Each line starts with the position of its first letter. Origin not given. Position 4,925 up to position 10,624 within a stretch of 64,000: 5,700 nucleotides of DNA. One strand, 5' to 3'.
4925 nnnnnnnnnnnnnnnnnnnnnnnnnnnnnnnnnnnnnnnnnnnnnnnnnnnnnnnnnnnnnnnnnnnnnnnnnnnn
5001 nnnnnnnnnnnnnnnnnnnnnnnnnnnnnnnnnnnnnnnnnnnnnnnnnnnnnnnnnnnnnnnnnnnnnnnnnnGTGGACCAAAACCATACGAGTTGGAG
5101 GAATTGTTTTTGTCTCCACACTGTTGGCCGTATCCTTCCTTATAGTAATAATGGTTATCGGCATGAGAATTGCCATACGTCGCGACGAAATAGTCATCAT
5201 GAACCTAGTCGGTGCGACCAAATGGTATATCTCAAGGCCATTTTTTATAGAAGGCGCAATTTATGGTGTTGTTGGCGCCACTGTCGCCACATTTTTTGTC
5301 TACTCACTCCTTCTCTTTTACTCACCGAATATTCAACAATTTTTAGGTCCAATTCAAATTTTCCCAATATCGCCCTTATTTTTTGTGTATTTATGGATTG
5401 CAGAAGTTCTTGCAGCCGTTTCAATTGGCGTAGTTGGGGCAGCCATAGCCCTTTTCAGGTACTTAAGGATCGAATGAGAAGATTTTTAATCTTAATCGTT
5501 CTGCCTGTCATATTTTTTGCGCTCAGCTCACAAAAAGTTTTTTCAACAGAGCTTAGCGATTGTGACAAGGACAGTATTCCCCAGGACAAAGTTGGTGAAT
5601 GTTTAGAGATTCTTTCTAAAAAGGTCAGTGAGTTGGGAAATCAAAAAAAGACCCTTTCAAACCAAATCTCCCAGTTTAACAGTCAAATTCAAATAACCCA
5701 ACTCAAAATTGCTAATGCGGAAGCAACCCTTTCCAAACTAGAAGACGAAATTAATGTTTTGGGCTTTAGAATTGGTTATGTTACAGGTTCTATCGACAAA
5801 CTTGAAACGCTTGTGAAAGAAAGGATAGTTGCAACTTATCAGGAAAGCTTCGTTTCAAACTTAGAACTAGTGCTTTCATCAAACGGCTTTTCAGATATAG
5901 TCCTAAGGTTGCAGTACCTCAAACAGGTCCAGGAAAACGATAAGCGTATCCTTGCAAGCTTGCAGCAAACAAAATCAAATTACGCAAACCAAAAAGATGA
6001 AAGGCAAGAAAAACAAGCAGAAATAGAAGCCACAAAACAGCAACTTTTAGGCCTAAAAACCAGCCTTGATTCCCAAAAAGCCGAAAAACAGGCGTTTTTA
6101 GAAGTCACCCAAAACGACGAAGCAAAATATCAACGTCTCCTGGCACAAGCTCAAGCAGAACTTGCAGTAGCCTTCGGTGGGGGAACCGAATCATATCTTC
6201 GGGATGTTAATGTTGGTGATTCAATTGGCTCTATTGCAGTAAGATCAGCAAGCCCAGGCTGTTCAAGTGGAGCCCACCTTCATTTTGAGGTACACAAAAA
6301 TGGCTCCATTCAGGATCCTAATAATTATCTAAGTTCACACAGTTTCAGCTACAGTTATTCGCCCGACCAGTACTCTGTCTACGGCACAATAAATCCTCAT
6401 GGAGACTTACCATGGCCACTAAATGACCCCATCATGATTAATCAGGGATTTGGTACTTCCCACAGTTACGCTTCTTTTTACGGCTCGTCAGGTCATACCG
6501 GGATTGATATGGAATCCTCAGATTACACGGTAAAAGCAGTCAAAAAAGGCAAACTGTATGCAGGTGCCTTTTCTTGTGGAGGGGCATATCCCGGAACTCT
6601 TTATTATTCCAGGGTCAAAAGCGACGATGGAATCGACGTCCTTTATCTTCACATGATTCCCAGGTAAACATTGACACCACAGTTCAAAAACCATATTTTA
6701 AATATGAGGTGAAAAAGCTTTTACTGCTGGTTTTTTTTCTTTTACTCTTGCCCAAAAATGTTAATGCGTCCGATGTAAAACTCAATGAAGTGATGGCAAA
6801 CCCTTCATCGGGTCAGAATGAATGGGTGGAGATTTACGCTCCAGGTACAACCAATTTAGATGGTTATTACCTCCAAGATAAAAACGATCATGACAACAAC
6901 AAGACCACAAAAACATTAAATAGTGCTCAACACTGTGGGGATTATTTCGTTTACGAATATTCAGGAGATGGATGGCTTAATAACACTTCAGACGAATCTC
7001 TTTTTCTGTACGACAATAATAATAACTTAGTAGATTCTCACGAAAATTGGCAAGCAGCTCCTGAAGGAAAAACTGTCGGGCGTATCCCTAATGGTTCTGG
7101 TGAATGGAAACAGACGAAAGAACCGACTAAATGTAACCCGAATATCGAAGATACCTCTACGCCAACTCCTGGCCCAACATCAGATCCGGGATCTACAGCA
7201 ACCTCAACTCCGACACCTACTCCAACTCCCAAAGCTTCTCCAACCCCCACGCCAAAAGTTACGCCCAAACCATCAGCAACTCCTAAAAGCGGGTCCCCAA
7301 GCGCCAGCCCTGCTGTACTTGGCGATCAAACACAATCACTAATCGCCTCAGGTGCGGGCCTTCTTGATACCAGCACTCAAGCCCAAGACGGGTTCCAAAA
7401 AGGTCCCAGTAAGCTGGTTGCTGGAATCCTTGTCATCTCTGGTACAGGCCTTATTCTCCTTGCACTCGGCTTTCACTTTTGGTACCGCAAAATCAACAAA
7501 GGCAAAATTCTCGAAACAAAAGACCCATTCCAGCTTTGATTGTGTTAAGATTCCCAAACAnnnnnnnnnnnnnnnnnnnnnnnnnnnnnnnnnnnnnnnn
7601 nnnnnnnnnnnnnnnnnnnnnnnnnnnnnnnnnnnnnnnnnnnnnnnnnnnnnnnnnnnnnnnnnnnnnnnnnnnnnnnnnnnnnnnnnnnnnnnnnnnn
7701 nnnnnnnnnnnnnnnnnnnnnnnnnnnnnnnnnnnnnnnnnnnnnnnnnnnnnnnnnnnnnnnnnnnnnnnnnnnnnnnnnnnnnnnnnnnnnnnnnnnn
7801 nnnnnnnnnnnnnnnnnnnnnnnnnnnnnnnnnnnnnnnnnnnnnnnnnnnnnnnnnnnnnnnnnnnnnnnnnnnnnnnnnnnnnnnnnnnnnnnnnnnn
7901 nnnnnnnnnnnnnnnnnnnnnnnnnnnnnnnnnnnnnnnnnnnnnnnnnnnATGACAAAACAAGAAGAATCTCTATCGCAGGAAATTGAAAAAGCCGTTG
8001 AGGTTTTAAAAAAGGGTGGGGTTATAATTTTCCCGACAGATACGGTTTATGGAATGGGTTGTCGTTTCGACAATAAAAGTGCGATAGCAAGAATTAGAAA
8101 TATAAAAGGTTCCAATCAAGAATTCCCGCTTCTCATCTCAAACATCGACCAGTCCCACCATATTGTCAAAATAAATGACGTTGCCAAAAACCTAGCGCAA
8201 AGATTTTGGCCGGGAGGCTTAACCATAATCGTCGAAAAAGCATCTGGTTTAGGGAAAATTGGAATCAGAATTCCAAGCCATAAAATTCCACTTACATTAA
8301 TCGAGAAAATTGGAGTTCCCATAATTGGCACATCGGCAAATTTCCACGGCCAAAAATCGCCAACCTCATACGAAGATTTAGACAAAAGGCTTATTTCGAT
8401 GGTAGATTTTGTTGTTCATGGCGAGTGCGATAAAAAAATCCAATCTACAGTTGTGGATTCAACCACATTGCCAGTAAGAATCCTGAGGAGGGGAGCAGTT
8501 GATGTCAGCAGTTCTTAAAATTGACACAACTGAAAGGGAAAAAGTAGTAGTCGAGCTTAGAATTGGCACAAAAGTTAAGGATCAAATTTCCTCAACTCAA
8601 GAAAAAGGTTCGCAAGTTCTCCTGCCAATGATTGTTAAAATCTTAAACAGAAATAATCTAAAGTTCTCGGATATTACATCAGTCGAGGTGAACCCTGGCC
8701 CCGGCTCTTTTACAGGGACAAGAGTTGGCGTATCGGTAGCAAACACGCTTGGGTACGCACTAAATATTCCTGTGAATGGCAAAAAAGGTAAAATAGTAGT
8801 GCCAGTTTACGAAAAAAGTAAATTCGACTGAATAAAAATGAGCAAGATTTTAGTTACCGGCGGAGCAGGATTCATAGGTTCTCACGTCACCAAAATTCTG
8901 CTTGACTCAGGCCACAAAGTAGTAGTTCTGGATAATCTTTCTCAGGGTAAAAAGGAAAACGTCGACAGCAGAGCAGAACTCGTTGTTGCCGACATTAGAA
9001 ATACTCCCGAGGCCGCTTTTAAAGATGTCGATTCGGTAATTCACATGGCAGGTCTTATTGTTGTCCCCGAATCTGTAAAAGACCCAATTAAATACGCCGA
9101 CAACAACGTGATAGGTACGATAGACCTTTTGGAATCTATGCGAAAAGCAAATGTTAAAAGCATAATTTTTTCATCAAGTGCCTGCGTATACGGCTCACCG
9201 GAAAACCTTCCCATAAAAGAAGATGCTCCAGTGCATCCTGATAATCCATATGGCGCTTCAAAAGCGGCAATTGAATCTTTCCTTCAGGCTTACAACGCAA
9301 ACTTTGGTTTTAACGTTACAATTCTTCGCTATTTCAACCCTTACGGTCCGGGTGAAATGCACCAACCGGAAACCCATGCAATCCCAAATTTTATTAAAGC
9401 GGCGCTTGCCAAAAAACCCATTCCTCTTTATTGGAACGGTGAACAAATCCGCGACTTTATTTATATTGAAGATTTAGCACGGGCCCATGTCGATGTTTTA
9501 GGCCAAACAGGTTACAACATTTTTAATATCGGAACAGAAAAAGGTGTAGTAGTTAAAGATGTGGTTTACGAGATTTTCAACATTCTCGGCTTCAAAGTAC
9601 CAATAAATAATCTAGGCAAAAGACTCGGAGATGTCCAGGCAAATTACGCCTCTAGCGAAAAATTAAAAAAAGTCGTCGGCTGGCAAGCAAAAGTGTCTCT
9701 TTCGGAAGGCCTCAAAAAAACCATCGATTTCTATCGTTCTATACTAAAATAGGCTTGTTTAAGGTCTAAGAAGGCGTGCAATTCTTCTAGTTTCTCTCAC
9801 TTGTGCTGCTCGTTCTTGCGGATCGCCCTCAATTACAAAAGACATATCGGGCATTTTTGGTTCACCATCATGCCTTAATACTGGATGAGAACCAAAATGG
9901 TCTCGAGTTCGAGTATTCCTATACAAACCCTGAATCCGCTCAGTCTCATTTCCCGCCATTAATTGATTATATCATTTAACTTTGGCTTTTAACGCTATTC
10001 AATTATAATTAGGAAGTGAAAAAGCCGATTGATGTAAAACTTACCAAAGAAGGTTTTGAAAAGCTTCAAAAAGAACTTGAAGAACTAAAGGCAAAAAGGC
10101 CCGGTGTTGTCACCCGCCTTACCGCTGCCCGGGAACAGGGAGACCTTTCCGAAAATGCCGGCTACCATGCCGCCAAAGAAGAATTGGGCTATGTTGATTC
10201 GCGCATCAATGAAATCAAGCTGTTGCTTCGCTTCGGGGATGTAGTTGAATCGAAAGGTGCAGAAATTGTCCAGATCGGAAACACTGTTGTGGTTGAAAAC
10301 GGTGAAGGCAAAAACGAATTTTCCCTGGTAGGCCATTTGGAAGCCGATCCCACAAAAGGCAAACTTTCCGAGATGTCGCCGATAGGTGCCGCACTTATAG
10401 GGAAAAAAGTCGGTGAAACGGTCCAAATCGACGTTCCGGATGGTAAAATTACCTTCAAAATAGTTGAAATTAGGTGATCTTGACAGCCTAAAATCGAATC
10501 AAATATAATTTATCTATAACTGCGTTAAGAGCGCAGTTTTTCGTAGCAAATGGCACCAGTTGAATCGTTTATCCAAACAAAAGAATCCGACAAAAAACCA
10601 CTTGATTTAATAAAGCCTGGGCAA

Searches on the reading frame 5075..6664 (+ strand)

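Call 7: search_protein_families(library=pfam, proteins=[window:5075-6664:+], max_evalue=0.001)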
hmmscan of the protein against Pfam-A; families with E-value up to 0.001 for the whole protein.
window:5075-6664:+ (530 aa): 2 families
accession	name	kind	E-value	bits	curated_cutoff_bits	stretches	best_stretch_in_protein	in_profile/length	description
PF24568.1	CC_PcsB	-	3.2e-08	33.7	27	1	239-302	7-71/75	Peptidoglycan hydrolase PcsB, coiled-coil domain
PF01551.29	Peptidase_M23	-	3.2e-06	27.7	28.7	0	378-415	63-96/96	Peptidase family M23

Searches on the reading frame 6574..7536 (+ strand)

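Call 7: search_protein_families(library=pfam, proteins=[window:6574-7536:+], max_evalue=0.001)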
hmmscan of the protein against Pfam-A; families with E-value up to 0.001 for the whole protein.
window:6574-7536:+ (321 aa): 1 family
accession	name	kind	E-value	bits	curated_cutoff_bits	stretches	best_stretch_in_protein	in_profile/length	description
PF00932.25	LTD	-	7.2e-08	33.2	34.3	1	65-157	5-106/109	Lamin Tail Domain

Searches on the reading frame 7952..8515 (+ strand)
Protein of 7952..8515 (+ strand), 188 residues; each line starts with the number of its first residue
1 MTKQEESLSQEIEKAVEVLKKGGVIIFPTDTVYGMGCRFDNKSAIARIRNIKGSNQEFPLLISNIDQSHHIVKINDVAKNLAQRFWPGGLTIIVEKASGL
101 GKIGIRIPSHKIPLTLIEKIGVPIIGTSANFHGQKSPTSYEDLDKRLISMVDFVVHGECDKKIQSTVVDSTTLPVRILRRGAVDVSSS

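Call 7: search_protein_families(library=pfam, proteins=[window:7952-8515:+], max_evalue=0.001)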
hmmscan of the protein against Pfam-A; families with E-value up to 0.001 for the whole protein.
window:7952-8515:+ (188 aa): 1 family
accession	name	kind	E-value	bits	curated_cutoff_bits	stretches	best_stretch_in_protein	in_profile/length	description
PF01300.24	Sua5_yciO_yrdC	-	5.5e-48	163.2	25.1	1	17-181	1-178/178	Telomere recombination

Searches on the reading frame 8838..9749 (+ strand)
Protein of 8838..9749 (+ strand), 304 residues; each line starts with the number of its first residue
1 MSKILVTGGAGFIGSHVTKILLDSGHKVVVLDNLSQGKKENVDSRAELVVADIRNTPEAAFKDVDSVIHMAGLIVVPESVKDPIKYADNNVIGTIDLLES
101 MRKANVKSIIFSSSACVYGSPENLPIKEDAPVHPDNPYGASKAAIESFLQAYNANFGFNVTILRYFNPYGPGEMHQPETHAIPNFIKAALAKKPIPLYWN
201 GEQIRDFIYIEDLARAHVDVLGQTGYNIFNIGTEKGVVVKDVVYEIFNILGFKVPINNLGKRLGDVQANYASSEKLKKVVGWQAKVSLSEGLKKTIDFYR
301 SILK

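Call 7: search_protein_families(library=pfam, proteins=[window:8838-9749:+], max_evalue=0.001)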
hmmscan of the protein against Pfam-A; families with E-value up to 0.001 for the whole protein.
window:8838-9749:+ (304 aa): 10 families
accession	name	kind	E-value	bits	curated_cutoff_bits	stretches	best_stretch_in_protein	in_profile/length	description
PF01370.27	Epimerase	-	3e-68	230.3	20.9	1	4-232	1-240/240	NAD dependent epimerase/dehydratase family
PF16363.11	GDP_Man_Dehyd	-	2e-59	202.2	27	1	5-295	1-332/332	GDP-mannose 4,6 dehydratase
PF01073.25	3Beta_HSD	-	5.5e-21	75.3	22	1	5-218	1-226/280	3-beta hydroxysteroid dehydrogenase/isomerase family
PF02719.21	Polysacc_synt_2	-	5.5e-14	52.5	20.2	1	4-212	1-208/293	Polysaccharide biosynthesis protein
PF13460.12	NAD_binding_10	-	4e-12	46.8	27.2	1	8-164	1-142/184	NAD(P)H-binding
PF04321.23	RmlD_sub_bind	-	6.5e-11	42.3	27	1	3-156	2-143/287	RmlD substrate binding domain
PF07993.18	NAD_binding_4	-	6.9e-11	42.2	20.1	1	61-196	86-236/258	Male sterility protein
PF05368.20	NmrA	-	1.8e-09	38.1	27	1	2-163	3-148/298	NmrA-like family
PF00106.31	adh_short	-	4.4e-05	23.5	26.6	0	4-153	3-164/195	short chain dehydrogenase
PF08659.16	KR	-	0.00011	22.6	22.6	0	4-43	3-42/180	KR domain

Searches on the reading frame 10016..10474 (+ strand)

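Call 7: search_protein_families(library=pfam, proteins=[window:10016-10474:+], max_evalue=0.001)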
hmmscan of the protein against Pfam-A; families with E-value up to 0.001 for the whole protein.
window:10016-10474:+ (153 aa): 2 families
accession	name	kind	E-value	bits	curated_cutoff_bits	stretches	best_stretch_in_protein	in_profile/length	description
PF03449.20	GreA_GreB_N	-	1.6e-24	86.3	24.5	1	8-71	2-66/71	Transcription elongation factor, N-terminal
PF01272.25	GreA_GreB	-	3.3e-22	78.7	26.9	1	83-153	4-76/77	Transcription elongation factor, GreA/GreB, C-term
